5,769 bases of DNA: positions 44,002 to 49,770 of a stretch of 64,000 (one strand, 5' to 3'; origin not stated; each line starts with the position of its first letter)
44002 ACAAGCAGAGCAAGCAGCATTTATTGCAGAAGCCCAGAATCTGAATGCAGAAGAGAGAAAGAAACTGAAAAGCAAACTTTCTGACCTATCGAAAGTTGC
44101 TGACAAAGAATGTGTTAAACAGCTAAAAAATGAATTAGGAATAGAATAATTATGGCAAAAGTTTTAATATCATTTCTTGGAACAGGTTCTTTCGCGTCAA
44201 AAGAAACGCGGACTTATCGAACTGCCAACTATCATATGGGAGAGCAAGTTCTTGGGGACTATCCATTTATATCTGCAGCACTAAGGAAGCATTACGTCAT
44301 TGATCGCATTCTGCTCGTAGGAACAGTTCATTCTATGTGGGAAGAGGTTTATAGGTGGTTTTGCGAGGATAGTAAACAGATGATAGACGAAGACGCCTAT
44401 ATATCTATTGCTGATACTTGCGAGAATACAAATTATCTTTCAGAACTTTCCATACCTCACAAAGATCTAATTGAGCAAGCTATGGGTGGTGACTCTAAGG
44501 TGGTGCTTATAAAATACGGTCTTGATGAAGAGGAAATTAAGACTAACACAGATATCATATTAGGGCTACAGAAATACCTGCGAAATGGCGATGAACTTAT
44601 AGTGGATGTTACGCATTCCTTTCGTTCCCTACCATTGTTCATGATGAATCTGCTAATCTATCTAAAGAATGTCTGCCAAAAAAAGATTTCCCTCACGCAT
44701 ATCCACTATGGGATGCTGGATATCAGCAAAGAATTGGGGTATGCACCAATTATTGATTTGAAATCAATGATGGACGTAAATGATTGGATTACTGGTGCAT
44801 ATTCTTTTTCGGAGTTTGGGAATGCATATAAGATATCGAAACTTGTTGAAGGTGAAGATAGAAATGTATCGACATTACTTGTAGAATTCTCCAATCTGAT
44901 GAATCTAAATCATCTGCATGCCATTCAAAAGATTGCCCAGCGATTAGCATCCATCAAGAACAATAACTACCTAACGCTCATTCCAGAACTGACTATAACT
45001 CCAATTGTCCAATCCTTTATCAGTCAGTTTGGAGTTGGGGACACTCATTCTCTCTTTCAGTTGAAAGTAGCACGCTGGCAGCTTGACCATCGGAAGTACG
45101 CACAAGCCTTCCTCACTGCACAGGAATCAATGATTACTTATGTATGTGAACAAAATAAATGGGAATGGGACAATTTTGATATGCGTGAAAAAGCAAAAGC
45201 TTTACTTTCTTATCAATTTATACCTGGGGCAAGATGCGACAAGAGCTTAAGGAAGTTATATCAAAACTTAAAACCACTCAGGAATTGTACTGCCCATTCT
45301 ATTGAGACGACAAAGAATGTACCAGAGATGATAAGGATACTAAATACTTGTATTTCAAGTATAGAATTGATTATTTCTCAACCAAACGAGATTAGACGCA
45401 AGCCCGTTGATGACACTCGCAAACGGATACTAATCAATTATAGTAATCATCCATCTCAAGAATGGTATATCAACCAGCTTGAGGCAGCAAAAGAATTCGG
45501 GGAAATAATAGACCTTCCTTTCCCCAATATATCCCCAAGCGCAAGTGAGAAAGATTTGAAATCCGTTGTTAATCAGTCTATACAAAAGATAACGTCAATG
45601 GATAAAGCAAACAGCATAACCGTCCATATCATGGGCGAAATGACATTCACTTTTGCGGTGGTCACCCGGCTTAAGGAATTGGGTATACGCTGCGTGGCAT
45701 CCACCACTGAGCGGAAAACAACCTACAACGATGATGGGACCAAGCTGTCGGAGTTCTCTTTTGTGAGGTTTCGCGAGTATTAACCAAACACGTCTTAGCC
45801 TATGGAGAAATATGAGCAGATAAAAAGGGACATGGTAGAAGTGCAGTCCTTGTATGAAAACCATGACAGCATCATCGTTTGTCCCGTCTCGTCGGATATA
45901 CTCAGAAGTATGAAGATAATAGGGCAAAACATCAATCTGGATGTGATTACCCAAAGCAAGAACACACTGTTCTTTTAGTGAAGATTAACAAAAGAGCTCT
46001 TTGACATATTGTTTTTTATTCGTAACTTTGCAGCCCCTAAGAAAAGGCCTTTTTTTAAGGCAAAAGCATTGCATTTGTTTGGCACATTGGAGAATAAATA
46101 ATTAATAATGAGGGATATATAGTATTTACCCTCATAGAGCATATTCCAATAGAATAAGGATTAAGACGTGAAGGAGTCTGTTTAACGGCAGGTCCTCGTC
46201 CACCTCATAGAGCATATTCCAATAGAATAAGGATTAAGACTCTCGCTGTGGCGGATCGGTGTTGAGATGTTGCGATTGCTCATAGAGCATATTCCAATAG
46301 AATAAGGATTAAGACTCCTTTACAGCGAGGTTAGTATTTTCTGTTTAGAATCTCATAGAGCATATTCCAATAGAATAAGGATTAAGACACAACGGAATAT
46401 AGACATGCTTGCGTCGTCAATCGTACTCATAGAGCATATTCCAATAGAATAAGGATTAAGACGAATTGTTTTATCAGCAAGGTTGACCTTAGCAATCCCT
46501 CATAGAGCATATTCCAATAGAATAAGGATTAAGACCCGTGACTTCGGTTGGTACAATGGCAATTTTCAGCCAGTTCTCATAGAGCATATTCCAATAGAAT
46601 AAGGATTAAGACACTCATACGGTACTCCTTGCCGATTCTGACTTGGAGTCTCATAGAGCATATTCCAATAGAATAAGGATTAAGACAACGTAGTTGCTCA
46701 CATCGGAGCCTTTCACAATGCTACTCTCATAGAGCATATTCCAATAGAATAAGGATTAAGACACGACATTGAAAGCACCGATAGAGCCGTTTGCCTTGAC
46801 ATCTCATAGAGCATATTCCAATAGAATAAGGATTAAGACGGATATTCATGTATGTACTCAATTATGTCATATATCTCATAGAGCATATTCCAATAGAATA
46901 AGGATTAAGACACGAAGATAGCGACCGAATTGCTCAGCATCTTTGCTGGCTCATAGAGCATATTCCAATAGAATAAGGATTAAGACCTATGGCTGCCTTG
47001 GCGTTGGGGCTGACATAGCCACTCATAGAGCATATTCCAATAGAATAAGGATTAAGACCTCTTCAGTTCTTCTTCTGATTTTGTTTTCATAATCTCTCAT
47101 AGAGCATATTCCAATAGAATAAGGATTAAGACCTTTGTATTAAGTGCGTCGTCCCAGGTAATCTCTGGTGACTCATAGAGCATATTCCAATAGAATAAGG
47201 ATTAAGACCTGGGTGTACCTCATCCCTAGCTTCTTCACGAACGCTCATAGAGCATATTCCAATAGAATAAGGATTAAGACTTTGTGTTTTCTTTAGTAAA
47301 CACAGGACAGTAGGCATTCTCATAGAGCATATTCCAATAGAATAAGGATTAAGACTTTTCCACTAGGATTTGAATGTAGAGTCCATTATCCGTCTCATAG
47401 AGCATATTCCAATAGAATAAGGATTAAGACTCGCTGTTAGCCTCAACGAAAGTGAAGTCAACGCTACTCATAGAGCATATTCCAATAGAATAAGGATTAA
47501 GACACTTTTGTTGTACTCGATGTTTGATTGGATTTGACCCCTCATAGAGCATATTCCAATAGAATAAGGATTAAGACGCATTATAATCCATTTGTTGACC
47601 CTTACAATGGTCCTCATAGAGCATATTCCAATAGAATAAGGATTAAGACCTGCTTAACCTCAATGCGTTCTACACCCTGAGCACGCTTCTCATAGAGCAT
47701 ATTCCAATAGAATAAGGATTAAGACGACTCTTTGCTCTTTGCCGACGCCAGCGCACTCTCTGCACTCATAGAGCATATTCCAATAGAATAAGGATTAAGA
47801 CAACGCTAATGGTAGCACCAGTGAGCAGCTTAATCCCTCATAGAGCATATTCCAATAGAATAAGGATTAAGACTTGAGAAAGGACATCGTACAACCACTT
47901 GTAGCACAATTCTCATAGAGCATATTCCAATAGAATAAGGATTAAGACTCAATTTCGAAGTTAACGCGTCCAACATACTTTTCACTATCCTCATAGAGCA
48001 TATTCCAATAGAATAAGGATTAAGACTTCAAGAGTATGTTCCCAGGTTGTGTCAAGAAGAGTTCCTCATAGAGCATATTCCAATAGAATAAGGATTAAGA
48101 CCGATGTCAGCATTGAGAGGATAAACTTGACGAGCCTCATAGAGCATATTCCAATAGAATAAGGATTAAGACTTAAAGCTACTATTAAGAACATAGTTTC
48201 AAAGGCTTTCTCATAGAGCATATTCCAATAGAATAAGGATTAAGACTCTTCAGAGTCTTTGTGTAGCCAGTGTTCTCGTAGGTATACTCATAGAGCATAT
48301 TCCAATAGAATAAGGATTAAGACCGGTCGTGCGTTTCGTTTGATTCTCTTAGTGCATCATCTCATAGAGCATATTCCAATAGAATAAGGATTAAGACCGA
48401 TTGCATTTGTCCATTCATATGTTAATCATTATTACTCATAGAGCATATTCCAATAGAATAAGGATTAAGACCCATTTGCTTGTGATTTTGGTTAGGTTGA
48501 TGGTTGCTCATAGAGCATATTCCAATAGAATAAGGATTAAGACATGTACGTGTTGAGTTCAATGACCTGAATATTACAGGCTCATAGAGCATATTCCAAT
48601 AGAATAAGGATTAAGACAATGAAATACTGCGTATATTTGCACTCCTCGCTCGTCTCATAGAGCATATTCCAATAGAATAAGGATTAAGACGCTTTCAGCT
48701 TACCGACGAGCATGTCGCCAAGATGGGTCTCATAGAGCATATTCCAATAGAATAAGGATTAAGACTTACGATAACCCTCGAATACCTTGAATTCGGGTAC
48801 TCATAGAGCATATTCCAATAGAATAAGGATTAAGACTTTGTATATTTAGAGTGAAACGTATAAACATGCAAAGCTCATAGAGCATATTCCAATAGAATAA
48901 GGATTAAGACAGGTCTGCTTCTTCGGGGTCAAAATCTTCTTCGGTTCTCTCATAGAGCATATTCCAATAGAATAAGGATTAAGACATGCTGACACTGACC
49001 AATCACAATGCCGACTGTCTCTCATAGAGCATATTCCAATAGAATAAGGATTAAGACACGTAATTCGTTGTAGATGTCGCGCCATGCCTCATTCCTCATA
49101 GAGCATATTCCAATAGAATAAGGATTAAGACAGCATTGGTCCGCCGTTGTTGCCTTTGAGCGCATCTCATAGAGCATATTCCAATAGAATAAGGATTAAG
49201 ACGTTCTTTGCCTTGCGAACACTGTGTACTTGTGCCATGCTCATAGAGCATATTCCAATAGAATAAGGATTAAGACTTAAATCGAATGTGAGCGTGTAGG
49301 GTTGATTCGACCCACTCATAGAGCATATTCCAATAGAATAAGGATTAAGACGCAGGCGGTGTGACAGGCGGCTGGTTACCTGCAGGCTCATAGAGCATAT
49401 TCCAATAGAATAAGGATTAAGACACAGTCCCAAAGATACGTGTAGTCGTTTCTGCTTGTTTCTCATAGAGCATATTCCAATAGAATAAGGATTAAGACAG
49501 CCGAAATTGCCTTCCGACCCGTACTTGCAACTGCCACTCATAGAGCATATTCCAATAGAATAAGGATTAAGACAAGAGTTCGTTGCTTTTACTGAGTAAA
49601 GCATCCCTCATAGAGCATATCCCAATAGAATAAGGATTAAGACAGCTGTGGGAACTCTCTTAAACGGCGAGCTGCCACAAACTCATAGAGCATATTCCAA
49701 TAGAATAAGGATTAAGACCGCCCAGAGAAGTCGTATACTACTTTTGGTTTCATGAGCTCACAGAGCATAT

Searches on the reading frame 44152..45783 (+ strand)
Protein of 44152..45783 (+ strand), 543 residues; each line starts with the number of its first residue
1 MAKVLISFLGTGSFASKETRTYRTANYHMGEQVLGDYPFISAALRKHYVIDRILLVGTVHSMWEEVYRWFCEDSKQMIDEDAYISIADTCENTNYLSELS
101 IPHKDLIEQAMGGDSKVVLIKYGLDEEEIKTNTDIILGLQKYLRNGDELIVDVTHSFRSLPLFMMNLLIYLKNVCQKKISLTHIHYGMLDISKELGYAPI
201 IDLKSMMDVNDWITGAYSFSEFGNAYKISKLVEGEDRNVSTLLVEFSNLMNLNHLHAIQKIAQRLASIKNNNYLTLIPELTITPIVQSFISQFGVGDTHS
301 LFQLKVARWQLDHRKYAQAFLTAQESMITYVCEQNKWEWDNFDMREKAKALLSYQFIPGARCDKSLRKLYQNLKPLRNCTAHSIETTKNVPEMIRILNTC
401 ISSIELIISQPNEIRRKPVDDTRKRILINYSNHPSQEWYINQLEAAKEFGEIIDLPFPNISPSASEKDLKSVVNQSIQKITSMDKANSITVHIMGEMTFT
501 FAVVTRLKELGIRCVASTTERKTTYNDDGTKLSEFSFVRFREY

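Call 4: search_protein_families(library=pfam, proteins=[window:44152-45783:+], max_evalue=0.01)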
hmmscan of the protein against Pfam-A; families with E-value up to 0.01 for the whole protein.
window:44152-45783:+ (543 aa): 0 families

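Call 5: search_protein_families(library=ncbifam, proteins=[window:44152-45783:+], max_evalue=0.01)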
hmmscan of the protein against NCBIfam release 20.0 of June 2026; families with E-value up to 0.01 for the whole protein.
window:44152-45783:+ (543 aa): 3 families
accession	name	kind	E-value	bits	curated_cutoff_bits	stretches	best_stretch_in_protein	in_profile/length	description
TIGR02221.1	cas_TM1812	equivalog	3.1e-47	161.4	76.25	1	4-233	1-218/218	TIGR02221 family CRISPR-associated protein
TIGR02549.2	CRISPR_DxTHG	domain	2.2e-09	37.1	21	1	149-174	1-26/26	CRISPR-associated DxTHG motif protein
NF040559.1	CAS_Csx20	equivalog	6.7e-08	33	70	1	457-543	37-124/124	CRISPR-associated protein Csx20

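Call 6: search_protein_families(library=padloc, proteins=[window:44152-45783:+], max_evalue=0.01)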
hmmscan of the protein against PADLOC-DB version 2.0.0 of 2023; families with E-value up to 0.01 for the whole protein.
window:44152-45783:+ (543 aa): 28 families (the best 25 are shown)
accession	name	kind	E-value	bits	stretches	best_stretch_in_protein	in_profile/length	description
PDLC01826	CARF2--CARF_HEPN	-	7.1e-124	411.9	1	1-409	1-392/393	-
PDLC01843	CARF2--CARF_HEPN_CSX20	-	4.3e-96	320.8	1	1-543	1-498/498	-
PDLC01032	Csx1/Csm6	-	2e-69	232.9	1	1-415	1-363/412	CARF+HEPN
PDLC01845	CARF2--CARF_HEPN_Unk_f1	-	2.7e-68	229.2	1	1-383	1-392/629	-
PDLC01825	CARF2--CARF_HEPN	-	8.6e-56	187.5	1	3-389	2-357/382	-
PDLC01345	Csx1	-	1.1e-50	170.9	1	4-335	1-266/267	CAS-III; associated_signaling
PDLC01824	CARF2--CARF_HEPN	-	1.4e-45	154.5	1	3-407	2-372/376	-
PDLC01621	Csx1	-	6.4e-42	142.3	1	5-357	1-298/340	CAS-III; associated_signaling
PDLC01281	Csx1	-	2.4e-40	136.6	1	4-233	1-191/191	CAS-III; associated_signaling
PDLC01397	Csx20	-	3.2e-34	116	1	426-543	1-114/114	"CAS-I,CAS-III; associated"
PDLC01834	CARF2--CARF_HEPN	-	2.3e-26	90.5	1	2-388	2-373/404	-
PDLC01827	CARF2--CARF_HEPN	-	3.1e-25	87.2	1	2-384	2-362/393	-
PDLC01839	CARF2--CARF_HEPN_CARF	-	5.2e-23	79.6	1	110-388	64-346/518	-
PDLC01284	Csx1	-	7.8e-22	76.5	1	8-376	3-283/289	CAS-III; associated_signaling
PDLC01832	CARF2--CARF_HEPN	-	3.1e-21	74.1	2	139-266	99-216/416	-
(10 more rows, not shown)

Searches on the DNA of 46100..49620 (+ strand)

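Call 66: search_dna_similar(query=window:46100-49620:+, collection=phages, mode=near, max_evalue=0.01, max_rows=20)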
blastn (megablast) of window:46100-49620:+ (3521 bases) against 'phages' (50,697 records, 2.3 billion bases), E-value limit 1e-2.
No match.
